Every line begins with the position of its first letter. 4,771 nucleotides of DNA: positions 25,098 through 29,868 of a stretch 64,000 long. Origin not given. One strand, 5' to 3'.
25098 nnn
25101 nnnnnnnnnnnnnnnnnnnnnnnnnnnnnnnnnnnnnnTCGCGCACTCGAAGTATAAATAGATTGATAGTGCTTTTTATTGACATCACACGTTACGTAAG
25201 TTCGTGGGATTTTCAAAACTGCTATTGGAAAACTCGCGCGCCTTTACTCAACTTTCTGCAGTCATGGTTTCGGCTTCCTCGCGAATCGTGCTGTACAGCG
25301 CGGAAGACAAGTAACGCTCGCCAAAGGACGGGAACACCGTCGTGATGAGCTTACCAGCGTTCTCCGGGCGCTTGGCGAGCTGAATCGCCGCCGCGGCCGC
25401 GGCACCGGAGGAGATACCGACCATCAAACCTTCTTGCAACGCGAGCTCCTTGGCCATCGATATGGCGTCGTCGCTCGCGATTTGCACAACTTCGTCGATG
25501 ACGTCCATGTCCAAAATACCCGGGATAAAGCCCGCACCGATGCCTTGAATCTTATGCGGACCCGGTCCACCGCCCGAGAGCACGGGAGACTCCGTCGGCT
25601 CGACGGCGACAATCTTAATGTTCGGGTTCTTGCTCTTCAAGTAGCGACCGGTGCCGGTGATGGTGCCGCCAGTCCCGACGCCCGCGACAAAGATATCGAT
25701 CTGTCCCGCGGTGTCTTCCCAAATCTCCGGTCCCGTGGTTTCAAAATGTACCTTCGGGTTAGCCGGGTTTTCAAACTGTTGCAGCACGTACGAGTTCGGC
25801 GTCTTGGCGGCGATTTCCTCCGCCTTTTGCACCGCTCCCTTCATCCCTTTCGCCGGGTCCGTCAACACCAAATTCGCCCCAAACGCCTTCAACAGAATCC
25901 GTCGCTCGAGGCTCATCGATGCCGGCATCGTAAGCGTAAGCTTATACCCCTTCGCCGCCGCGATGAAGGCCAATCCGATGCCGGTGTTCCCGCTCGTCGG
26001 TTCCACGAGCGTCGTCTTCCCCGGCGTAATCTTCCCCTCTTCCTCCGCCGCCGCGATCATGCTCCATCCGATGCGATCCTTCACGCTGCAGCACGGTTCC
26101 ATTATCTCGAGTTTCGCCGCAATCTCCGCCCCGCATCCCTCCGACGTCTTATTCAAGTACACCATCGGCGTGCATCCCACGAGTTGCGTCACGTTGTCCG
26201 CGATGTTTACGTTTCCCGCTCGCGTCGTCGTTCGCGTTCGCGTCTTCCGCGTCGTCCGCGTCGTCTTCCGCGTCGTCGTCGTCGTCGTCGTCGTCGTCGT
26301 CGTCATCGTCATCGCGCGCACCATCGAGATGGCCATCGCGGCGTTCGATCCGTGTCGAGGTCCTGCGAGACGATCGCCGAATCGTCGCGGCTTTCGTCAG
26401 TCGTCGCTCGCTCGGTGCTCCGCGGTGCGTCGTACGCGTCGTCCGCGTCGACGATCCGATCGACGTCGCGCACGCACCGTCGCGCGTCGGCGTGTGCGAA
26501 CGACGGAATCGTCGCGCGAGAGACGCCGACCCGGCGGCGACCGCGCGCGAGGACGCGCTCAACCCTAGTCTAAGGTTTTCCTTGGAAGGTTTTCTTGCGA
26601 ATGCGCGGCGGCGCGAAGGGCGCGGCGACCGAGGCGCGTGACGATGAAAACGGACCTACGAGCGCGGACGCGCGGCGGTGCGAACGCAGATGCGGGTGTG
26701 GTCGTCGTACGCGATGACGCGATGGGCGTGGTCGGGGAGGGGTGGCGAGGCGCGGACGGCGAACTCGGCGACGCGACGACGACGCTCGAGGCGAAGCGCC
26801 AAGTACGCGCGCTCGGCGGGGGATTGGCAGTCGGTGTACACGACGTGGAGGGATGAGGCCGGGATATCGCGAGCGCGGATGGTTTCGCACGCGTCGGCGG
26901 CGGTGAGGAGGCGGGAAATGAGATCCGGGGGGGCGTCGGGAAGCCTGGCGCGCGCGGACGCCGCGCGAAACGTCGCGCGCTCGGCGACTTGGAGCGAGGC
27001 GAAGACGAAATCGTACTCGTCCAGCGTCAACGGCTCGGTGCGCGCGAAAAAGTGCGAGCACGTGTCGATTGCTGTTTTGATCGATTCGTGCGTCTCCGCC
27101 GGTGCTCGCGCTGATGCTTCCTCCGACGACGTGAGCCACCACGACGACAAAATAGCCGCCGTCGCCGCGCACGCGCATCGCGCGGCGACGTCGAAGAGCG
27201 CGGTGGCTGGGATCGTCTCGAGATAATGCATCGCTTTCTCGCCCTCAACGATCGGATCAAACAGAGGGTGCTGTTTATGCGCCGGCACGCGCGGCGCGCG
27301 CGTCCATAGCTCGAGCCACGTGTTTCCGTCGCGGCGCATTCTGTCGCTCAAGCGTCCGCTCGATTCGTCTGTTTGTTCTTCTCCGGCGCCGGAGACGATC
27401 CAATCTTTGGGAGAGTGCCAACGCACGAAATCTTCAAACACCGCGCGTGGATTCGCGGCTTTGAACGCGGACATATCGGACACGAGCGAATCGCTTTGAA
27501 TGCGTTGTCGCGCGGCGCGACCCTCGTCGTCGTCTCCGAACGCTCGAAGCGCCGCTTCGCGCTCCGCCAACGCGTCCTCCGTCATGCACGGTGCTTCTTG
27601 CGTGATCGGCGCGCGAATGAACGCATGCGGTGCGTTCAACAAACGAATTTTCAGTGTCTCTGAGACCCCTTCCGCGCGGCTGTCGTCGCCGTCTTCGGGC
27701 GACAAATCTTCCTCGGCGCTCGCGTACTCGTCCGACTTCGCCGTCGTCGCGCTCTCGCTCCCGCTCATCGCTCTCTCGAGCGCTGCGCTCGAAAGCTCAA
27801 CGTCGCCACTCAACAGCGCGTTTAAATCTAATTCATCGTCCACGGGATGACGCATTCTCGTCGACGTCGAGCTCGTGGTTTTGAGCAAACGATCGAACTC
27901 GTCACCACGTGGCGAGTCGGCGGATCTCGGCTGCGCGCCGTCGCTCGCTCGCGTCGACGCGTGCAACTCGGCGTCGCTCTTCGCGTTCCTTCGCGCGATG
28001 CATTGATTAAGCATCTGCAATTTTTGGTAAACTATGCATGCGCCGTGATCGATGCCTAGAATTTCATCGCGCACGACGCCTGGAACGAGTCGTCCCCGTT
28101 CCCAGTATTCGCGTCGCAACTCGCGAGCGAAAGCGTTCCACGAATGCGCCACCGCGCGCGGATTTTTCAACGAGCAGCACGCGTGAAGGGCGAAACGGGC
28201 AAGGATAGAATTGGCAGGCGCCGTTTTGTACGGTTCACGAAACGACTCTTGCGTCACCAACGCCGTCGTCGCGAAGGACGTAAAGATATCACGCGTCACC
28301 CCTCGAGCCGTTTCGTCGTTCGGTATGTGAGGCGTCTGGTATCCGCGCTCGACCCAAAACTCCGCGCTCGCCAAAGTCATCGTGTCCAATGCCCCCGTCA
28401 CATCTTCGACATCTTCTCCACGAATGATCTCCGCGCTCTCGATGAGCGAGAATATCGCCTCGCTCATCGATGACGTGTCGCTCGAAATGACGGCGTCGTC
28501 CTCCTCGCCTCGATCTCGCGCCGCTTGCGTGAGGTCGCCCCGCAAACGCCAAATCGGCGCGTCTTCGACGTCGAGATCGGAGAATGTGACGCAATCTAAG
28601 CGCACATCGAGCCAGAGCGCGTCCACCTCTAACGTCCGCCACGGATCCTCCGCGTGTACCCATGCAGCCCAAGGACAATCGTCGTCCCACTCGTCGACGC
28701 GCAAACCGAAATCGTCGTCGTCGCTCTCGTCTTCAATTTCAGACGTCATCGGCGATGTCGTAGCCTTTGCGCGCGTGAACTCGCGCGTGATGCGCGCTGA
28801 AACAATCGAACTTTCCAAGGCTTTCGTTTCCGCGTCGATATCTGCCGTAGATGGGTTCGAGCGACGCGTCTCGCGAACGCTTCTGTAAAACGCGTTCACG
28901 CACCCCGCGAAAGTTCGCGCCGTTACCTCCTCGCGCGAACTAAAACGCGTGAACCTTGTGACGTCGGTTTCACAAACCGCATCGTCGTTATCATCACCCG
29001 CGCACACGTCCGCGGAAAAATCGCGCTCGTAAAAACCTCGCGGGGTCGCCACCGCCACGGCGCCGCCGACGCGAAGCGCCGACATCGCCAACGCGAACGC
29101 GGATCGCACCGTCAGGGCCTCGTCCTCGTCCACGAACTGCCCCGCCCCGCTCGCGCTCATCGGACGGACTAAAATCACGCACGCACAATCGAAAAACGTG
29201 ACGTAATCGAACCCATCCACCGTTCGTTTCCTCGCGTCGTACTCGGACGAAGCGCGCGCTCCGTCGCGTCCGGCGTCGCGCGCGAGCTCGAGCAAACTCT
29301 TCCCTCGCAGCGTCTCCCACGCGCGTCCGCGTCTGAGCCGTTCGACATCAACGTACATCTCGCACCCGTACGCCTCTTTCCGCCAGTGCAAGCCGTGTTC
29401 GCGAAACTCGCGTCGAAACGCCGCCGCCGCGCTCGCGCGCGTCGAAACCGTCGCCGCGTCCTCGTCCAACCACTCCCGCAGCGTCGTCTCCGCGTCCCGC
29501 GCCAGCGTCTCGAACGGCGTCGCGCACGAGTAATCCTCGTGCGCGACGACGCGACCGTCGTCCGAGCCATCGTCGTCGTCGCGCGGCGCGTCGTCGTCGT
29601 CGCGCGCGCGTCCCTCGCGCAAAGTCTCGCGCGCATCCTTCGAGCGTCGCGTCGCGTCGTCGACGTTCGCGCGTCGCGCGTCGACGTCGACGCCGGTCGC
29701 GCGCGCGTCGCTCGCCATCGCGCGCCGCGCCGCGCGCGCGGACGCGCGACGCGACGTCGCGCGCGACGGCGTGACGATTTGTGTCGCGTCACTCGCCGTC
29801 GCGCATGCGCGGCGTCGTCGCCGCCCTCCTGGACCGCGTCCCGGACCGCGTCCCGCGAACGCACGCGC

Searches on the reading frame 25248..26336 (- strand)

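Call 58: search_protein_families(library=pfam, proteins=[window:25248-26336:-], max_evalue=0.001)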
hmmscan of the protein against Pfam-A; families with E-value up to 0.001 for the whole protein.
window:25248-26336:- (362 aa): 1 family
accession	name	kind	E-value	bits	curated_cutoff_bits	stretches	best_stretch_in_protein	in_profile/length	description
PF00291.31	PALP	-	5.8e-76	256.1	35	1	49-334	1-292/295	Pyridoxal-phosphate dependent enzyme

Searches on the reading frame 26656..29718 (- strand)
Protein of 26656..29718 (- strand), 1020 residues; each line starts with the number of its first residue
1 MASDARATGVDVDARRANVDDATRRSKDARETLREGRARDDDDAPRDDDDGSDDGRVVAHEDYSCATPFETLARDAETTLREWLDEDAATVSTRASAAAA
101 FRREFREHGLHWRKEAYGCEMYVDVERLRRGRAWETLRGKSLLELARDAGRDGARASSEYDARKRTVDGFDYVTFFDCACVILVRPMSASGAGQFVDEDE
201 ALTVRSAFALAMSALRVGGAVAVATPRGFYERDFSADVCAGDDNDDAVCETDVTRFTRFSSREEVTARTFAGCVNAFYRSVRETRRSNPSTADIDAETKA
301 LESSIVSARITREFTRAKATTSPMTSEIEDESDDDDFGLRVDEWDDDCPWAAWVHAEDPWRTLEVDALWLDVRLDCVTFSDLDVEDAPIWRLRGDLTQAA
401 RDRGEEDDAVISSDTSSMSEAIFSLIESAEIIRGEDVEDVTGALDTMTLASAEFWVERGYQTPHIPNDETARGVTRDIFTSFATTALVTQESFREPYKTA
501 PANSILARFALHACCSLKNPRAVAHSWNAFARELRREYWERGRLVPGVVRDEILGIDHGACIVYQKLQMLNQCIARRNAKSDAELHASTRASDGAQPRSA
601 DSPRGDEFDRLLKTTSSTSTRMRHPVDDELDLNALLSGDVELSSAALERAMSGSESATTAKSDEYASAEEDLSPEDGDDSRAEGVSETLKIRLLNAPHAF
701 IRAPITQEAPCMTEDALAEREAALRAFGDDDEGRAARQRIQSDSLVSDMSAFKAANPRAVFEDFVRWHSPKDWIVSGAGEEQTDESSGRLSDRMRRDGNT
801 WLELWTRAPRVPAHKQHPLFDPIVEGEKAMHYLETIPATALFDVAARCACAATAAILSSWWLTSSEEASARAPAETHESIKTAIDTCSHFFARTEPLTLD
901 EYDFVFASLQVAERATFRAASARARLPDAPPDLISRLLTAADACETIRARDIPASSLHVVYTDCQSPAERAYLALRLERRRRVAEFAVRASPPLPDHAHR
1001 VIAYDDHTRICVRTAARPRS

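Call 58: search_protein_families(library=pfam, proteins=[window:26656-29718:-], max_evalue=0.001)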
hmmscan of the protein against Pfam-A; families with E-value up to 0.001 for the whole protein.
window:26656-29718:- (1020 aa): 1 family
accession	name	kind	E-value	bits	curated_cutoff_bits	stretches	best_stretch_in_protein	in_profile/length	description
PF13890.11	Rab3-GTPase_cat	-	2.9e-57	193.2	26.1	1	680-834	3-158/158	Rab3 GTPase-activating protein catalytic subunit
